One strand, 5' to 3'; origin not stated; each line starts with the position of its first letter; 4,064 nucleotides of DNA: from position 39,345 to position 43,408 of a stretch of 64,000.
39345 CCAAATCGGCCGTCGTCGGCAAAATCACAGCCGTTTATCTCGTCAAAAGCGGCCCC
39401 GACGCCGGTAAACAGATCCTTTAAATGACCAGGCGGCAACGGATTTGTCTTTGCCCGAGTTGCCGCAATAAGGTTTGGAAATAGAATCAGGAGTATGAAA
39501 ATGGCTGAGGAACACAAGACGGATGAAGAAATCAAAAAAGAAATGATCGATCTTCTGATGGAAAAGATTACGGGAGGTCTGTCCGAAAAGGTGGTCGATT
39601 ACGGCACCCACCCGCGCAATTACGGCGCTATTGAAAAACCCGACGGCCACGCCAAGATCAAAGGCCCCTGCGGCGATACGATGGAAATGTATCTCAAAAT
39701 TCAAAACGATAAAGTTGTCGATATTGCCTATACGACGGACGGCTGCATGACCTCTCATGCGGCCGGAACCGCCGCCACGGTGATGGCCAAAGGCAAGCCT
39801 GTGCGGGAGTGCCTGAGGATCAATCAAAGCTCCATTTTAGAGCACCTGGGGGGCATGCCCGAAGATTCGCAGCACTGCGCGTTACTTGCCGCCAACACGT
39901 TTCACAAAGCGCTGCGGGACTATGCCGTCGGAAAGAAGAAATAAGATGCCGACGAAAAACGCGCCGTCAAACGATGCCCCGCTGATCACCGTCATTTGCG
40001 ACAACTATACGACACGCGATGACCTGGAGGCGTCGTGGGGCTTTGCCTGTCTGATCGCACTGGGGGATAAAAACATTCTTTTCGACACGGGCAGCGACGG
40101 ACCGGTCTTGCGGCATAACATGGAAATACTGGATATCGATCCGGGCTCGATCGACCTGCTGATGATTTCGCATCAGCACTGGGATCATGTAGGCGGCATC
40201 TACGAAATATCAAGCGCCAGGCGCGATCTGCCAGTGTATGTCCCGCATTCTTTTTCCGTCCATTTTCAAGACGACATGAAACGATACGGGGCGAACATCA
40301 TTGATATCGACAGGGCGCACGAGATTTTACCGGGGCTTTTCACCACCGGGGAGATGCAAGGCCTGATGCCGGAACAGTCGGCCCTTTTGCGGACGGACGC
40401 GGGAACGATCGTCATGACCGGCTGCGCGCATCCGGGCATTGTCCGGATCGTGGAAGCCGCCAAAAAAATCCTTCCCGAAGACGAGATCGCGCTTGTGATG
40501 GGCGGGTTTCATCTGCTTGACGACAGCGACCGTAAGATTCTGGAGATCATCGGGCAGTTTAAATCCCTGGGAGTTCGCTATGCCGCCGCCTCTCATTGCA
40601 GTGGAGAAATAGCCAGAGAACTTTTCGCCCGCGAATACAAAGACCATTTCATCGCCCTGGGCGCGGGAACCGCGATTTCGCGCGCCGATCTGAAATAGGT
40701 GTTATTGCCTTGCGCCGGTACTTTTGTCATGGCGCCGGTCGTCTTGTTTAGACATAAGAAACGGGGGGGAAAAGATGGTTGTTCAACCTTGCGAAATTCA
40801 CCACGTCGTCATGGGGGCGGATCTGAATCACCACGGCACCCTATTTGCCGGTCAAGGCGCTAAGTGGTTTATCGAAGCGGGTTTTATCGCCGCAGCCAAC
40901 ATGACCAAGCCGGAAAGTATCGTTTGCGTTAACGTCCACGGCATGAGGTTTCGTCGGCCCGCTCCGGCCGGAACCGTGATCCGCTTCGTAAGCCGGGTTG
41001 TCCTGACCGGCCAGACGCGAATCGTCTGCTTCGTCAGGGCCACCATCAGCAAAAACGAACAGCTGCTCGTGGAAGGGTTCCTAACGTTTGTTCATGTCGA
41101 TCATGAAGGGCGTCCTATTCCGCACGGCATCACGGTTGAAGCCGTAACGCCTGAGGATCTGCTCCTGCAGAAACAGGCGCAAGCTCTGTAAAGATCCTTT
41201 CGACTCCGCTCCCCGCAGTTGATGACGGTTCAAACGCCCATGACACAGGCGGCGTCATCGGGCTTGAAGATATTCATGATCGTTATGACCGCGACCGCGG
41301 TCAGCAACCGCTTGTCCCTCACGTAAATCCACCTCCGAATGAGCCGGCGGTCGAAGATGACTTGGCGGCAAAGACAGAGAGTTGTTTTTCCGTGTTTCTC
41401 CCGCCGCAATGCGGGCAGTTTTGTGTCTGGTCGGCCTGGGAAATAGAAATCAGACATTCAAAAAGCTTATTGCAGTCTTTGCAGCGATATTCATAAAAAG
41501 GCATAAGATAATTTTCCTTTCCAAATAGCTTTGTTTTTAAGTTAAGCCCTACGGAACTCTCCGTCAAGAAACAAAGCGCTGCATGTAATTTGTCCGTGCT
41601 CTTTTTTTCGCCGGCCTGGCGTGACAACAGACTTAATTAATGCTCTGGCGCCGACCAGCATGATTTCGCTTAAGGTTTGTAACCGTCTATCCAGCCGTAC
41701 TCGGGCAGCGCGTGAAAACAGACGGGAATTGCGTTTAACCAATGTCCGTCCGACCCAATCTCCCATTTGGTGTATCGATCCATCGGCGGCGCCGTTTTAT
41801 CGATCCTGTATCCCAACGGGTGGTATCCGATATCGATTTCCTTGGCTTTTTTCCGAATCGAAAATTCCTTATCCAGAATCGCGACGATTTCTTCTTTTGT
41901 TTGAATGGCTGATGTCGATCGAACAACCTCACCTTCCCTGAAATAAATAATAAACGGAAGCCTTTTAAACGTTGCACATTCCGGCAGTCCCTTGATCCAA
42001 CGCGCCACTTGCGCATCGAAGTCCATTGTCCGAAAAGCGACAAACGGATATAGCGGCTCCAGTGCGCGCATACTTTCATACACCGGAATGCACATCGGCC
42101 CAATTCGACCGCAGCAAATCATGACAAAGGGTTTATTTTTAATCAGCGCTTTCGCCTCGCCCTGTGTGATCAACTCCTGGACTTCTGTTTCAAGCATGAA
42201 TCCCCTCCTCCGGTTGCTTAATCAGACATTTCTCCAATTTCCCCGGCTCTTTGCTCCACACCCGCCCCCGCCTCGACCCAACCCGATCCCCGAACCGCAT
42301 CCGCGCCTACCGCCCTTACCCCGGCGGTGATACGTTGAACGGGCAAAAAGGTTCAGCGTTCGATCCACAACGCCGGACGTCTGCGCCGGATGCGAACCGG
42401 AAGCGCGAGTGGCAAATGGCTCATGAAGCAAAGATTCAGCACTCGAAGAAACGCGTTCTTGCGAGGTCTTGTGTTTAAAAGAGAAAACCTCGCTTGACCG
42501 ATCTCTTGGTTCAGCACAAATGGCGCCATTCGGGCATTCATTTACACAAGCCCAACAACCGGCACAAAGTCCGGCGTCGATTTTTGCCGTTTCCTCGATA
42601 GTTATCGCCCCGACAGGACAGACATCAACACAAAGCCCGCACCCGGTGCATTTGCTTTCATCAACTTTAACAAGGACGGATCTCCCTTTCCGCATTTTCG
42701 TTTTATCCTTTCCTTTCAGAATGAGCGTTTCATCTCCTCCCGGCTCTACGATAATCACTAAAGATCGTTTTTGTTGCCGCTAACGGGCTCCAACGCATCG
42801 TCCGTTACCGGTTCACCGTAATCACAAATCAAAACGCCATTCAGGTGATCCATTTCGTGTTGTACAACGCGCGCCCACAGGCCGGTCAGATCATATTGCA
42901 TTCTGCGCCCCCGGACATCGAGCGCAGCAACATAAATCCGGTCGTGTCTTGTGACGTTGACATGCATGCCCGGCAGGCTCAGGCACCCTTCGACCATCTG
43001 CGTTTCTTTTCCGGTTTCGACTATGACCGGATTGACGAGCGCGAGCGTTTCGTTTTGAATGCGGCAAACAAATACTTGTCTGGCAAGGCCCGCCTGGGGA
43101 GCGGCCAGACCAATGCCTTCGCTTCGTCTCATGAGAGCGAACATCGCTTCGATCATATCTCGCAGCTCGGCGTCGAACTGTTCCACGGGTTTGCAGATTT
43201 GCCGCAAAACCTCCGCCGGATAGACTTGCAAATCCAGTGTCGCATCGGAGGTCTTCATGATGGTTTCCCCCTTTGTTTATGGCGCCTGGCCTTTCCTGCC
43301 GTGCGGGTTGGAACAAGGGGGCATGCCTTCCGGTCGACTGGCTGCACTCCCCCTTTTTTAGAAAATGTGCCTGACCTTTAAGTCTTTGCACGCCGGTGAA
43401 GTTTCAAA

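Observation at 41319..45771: Second, sigma-54-controlled module with the same building blocks (NifX-like with tail, DUF5320, ferredoxin with Gly/Arg tail, FmdB)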

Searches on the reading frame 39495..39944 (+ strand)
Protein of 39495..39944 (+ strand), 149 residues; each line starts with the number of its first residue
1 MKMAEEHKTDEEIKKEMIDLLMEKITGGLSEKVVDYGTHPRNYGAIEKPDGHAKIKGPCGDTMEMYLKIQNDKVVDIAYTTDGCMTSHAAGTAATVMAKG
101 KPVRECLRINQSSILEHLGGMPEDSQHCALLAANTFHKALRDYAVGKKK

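Call 47: search_protein_families(library=pfam, proteins=[window:39495-39944:+], max_evalue=0.001)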
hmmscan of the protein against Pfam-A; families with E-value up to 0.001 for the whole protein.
window:39495-39944:+ (149 aa): 1 family
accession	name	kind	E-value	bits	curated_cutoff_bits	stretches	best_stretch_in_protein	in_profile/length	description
PF01592.21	NifU_N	-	6.9e-27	94.5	22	1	30-145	3-122/127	NifU-like N terminal domain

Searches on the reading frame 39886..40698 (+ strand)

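Call 47: search_protein_families(library=pfam, proteins=[window:39886-40698:+], max_evalue=0.001)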
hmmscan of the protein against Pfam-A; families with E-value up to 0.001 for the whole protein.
window:39886-40698:+ (270 aa): 2 families
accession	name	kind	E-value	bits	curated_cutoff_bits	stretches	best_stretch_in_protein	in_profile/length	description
PF00753.33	Lactamase_B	-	6.1e-13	49.6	22.7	1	56-160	10-122/196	Metallo-beta-lactamase superfamily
PF12706.13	Lactamase_B_2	-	1.7e-08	34.7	27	1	63-147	2-90/200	Beta-lactamase superfamily domain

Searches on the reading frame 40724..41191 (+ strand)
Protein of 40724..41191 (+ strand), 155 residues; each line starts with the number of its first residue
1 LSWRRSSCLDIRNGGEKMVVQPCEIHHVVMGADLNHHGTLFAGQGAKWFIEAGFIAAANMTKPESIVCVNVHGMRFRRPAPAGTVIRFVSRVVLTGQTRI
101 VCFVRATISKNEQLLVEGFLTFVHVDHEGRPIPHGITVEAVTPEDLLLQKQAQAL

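Call 47: search_protein_families(library=pfam, proteins=[window:40724-41191:+], max_evalue=0.001)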
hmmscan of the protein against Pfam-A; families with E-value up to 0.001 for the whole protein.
window:40724-41191:+ (155 aa): 2 families
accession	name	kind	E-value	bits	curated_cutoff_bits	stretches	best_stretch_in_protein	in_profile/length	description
PF03061.28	4HBT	-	7.1e-08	33.1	20.6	1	37-112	1-76/79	Thioesterase superfamily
PF13279.12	4HBT_2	-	0.00032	21.6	25.5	1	63-132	43-114/122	Thioesterase-like superfamily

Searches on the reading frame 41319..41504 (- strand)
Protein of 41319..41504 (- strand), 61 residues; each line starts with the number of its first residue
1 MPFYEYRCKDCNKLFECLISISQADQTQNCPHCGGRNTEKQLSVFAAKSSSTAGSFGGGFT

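Call 3: search_protein_families(library=pfam, proteins=[window:41319-41504:-], max_evalue=0.01)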
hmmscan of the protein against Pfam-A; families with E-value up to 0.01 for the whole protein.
window:41319-41504:- (61 aa): 3 families
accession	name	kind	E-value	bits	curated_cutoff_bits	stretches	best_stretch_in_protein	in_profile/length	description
PF09723.15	Zn_ribbon_8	-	7.7e-16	58.3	34.4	1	1-42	1-41/41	Zinc ribbon domain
PF23451.1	Zn_ribbon_PaaD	-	0.00033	20.7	27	1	22-41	9-28/53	PaaD zinc beta ribbon domain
PF19134.6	DUF5817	-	0.002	18.5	31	1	8-50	6-44/57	Domain of unknown function (DUF5817)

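Call 49: search_protein_families(library=ncbifam, proteins=[window:41319-41504:-], max_evalue=0.001)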
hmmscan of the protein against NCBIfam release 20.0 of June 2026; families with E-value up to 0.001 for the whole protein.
window:41319-41504:- (61 aa): 3 families
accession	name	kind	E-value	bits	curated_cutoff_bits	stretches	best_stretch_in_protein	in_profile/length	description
TIGR02605.1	CxxC_CxxC_SSSS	subfamily_domain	1.1e-17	63.9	31.3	1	1-50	1-51/52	FmdB family zinc ribbon protein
NF053663.1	RPWMISH_prot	domain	4e-09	37.2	120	1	1-39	1-38/115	RPWMISH domain-containing protein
NF048018.1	IS256_N_4Cys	domain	0.00074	20.1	27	0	6-15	22-31/31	transposase-like zinc-binding domain-containing protein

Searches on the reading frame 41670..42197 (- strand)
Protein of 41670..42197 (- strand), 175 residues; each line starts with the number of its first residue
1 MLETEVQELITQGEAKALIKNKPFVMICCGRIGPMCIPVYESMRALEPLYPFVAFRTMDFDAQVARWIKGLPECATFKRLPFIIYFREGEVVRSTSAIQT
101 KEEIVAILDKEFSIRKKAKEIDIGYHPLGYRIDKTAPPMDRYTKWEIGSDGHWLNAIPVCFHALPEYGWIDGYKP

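Call 3: search_protein_families(library=pfam, proteins=[window:41670-42197:-], max_evalue=0.01)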
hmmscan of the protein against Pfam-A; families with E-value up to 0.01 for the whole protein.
window:41670-42197:- (175 aa): 0 families

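Call 49: search_protein_families(library=ncbifam, proteins=[window:41670-42197:-], max_evalue=0.001)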
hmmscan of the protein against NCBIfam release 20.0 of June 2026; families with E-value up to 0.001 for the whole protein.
window:41670-42197:- (175 aa): 0 families

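Call 55: find_homologous_proteins(query=window:41670-42197:-, max_evalue=0.001)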
Query window:41670-42197:- (175 aa): 133 proteins with E <= 0.001 among 144 candidates; the best 120 are listed.
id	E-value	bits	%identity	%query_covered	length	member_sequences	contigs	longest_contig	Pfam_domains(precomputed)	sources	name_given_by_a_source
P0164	1.8e-116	404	99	100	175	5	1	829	-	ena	-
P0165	2.5e-60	221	55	97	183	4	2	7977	-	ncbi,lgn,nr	ncbi:MAG: thioredoxin family protein [Syntrophaceae bacterium]|nr:thioredoxin family protein [Syntro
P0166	9.7e-34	135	55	64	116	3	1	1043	-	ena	-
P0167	2.5e-33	133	55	66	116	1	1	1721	-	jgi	jgi:thioredoxin 1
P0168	3.4e-33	133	55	64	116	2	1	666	-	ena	-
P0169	3.7e-33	133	54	64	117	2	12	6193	-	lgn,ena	-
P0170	5.3e-33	132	56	64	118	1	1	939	-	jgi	jgi:thioredoxin 1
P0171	5.8e-33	132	54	65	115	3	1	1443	-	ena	-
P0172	7.5e-33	132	51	67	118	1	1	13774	-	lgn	-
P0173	8.2e-33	132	56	64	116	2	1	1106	-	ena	-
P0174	1.0e-32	131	55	64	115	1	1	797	-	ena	-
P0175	1.0e-32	131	55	65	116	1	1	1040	-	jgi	jgi:thioredoxin 1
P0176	1.2e-32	131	54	65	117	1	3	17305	-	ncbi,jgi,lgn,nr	ncbi:thioredoxin [candidate division KSB1 bacterium]|nr:thioredoxin [candidate division KSB1 bacteri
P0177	1.3e-32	131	53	65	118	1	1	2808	-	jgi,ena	-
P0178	2.3e-32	130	54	64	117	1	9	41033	-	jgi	jgi:thioredoxin 1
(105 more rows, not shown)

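Call 64: predict_structure(alignment_id=A2)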
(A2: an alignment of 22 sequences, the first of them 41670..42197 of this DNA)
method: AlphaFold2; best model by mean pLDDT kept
length: 175 residues; sequences in the alignment: 22
mean_pLDDT: 82.0   pTM: 0.63
mean pLDDT of the five models: 82.0, 76.7, 76.3, 75.3, 75.1
residues with pLDDT >= 90: 67; 70-90: 78; 50-70: 22; < 50: 8
segments of 3 or more residues with pLDDT < 50: 116-120, 173-175
pLDDT, mean of each block of 10 residues (from residue 1): 77 94 94 85 91 93 87 83 94 92 92 59 68 71 80 78 69 53
secondary structure, 60 per line:
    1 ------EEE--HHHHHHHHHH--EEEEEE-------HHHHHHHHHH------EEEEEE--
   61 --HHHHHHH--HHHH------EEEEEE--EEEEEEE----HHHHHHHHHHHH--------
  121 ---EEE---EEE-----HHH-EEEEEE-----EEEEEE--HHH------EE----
elements in order: E7-9 H12-21 E24-29 H37-46 E53-58 H63-69 H72-75 E82-87 E90-96 H101-112 E124-126 E130-132 E142-147 E153-158

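Call 67: fold_search(model_id=the predicted structure, library=pdb)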
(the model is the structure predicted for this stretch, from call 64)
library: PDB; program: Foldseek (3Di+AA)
matches with E <= 10: 1230; with E <= 0.001: 313
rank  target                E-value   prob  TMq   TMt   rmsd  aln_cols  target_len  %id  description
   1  3hhv                  8.5e-07  1.00  0.50  0.81   2.7       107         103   21  The crystal structure of the Thioredoxin A2 from Sulfolobus solfataricus (released 2009-10-27)
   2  5jy5_A                1.1e-06  1.00  0.48  0.76   2.8       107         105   23  Crystal structure of Thioredoxin 1 from Cryptococcus neoformans at 1.8 Angstroms resolution (released 2017-06-07)
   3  7vqv                  1.7e-06  1.00  0.51  0.74   3.7       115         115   16  de novo design based on 1r26 (released 2022-06-08)
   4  6g62                  2.9e-06  1.00  0.50  0.72   3.1       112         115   12  Crystal structure of thioredoxin O2 from Arabidopsis thaliana in oxidized state (released 2018-10-24)
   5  2oe0_A                3.5e-06  1.00  0.49  0.77   2.7       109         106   17  Crystal Structure of Mitochondrial Thioredoxin 3 from Saccharomyces cerevisiae (released 2008-01-08)
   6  6zyw_P                4.2e-06  1.00  0.47  0.75   3.3       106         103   14  Outer Dynein Arm-Shulin complex - overall structure (Tetrahymena thermophila) (released 2021-01-20)
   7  4cw9_A                5.1e-06  1.00  0.45  0.72   3.5       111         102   18  Entamoeba histolytica thiredoxin C34S mutant (released 2015-05-13)
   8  3gnj_D                5.8e-06  1.00  0.52  0.79   2.5       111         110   14  The crystal structure of a thioredoxin-related protein from Desulfitobacterium hafniense DCB (released 2009-05-12)
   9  1syr_A                6.6e-06  1.00  0.50  0.81   2.5       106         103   14  Initial Structural Analysis of Plasmodium falciparum thioredoxin (released 2004-04-13)
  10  3gnj_A                6.6e-06  1.00  0.54  0.81   2.5       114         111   15  The crystal structure of a thioredoxin-related protein from Desulfitobacterium hafniense DCB (released 2009-05-12)
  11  2e0q                  6.6e-06  1.00  0.49  0.78   2.9       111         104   19  Crystal structure of K53E thioredoxin from Sulfolobus tokodaii strain7 (released 2007-10-02)
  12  6yt3_B                6.6e-06  1.00  0.52  0.26   3.8       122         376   15  Structure of the MoStoNano fusion protein (released 2020-12-09)
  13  3tco_A                7.5e-06  1.00  0.51  0.79   2.8       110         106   16  Crystallographic and spectroscopic characterization of Sulfolobus solfataricus TrxA1 provide insights into the determi (released 2011-11-30)
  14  1m7t_MODEL_1_A        7.5e-06  1.00  0.49  0.76   2.9       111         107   21  Solution Structure and Dynamics of the Human-Escherichia coli Thioredoxin Chimera: Insights into Thermodynamic (released 2002-09-25)
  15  3f3r_B                8.0e-06  1.00  0.47  0.75   2.9       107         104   18  Crystal structure of yeast Thioredoxin1-glutathione mixed disulfide complex (released 2009-10-20)
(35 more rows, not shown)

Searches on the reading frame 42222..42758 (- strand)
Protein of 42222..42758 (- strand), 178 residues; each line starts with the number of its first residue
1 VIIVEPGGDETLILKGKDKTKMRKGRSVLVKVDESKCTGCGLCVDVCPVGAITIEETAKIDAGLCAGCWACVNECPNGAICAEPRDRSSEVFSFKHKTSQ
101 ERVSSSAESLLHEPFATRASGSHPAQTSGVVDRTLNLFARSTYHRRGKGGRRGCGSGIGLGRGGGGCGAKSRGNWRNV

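Call 3: search_protein_families(library=pfam, proteins=[window:42222-42758:-], max_evalue=0.01)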
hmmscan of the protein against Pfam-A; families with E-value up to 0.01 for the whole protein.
window:42222-42758:- (178 aa): 17 families
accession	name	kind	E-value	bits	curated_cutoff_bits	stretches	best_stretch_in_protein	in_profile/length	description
PF12838.12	Fer4_7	-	3.7e-16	59.8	27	3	36-79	1-52/52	4Fe-4S dicluster domain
PF00037.32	Fer4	-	1.6e-14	53.4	21.1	2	30-53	1-24/24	4Fe-4S binding domain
PF12837.12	Fer4_6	-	1e-13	50.9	25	2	30-52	2-24/24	4Fe-4S binding domain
PF13187.11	Fer4_9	-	5.4e-12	46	27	2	36-80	1-52/52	4Fe-4S dicluster domain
PF13484.11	Fer4_16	-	6.4e-09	36.9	30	2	36-65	1-29/66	4Fe-4S double cluster binding domain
PF13237.11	Fer4_10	-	8.1e-09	35.7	25.5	1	30-76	2-53/53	4Fe-4S dicluster domain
PF14697.11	Fer4_21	-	1.1e-08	35.5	35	1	29-53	33-58/59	4Fe-4S dicluster domain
PF25160.1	LdpA_Fe-S-bd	-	3.1e-07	30.5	27.6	2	31-54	22-45/49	LdpA Fe-S cluster-binding domain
PF12797.12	Fer4_2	-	3.7e-07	30.1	24.5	1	30-49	3-22/22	4Fe-4S binding domain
PF12800.12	Fer4_4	-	5.5e-06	26.7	24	1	35-50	2-17/17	4Fe-4S binding domain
PF13183.11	Fer4_8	-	1.4e-05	25.9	27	2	32-50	49-67/68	4Fe-4S dicluster domain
PF17179.9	Fer4_22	-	2e-05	25.8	27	1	21-50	65-94/95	4Fe-4S dicluster domain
PF13459.11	Fer4_15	-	2.4e-05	25.4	22.4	1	30-48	1-19/66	4Fe-4S single cluster domain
PF12798.12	Fer4_3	-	0.00012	23.1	27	1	37-51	1-15/15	4Fe-4S binding domain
PF13534.11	Fer4_17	-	0.00024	22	22.2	0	36-57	1-22/61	4Fe-4S dicluster domain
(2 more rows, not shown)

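Call 49: search_protein_families(library=ncbifam, proteins=[window:42222-42758:-], max_evalue=0.001)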
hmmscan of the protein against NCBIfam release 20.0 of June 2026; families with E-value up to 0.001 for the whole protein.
window:42222-42758:- (178 aa): 74 families (the best 25 are shown)
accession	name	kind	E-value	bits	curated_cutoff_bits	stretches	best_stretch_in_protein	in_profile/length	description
NF038196.1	ferrodoxin_EFR1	subfamily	1.1e-12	48.5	75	1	30-84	180-233/242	EFR1 family ferrodoxin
TIGR01944.1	rnfB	subfamily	1.4e-11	44.3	68.7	1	21-102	99-182/190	RnfABCDGE type electron transport complex subunit B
NF040770.1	hetero_SS_HdrA2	exception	3.6e-11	41.9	1100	1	27-83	569-626/777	CoB-CoM heterodisulfide reductase HdrA2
NF043039.1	HgcAB_like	equivalog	4.1e-11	43.1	285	1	16-80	281-349/350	HgcAB-like fusion protein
NF045874.1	Vhu_polyferre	exception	9.1e-11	41.1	600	1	35-98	128-195/381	F420-non-reducing hydrogenase associated-polyferredoxin VhuB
NF005503.0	PRK07118.1-2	equivalog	4e-10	39.4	252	2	36-87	139-191/292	RnfABCDGE type electron transport complex subunit B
NF005415.0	PRK06991.1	equivalog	4.5e-10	39.6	281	1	26-84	76-136/284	electron transport complex subunit RsxB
NF003475.0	PRK05113.1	equivalog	1.1e-09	38.4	203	1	22-100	100-180/190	electron transport complex subunit RsxB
NF005504.0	PRK07118.1-3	equivalog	1.3e-09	37.9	437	1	28-82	212-267/293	Fe-S cluster domain-containing protein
TIGR02179.1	PorD_KorD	subfamily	1.9e-09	37.5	60.05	1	26-82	16-74/78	2-oxoacid:acceptor oxidoreductase, delta subunit, pyruvate/2-ketoisovalerate family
TIGR03224.1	benzo_boxA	equivalog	2.4e-09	36.6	459.2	1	32-99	7-75/411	benzoyl-CoA 2,3-epoxidase subunit BoxA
NF040864.1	HgcB_ferredoxin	equivalog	3.5e-09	36.4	99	1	30-83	9-64/93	mercury methylation ferredoxin HgcB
NF007202.0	PRK09623.1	equivalog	3.7e-09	36.8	166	1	26-83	42-101/105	3-methyl-2-oxobutanoate dehydrogenase subunit delta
NF040684.1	PorD_Arch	equivalog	3.7e-09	36.6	120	1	26-82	23-81/85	pyruvate synthase subunit PorD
NF058577.1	FdxA_fam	equivalog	1.1e-08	35.2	65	1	35-79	7-52/52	4Fe-4S ferredoxin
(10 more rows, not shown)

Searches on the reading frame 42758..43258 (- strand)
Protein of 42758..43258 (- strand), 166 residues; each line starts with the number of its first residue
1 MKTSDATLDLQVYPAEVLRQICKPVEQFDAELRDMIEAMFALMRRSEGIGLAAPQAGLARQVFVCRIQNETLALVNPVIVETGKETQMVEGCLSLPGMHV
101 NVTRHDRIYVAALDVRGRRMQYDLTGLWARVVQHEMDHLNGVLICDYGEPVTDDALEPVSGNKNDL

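Call 3: search_protein_families(library=pfam, proteins=[window:42758-43258:-], max_evalue=0.01)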
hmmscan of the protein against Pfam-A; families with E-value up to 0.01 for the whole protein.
window:42758-43258:- (166 aa): 1 family
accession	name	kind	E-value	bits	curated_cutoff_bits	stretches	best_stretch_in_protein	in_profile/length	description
PF01327.26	Pep_deformylase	-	2e-44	151.4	22.8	1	10-147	4-149/156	Polypeptide deformylase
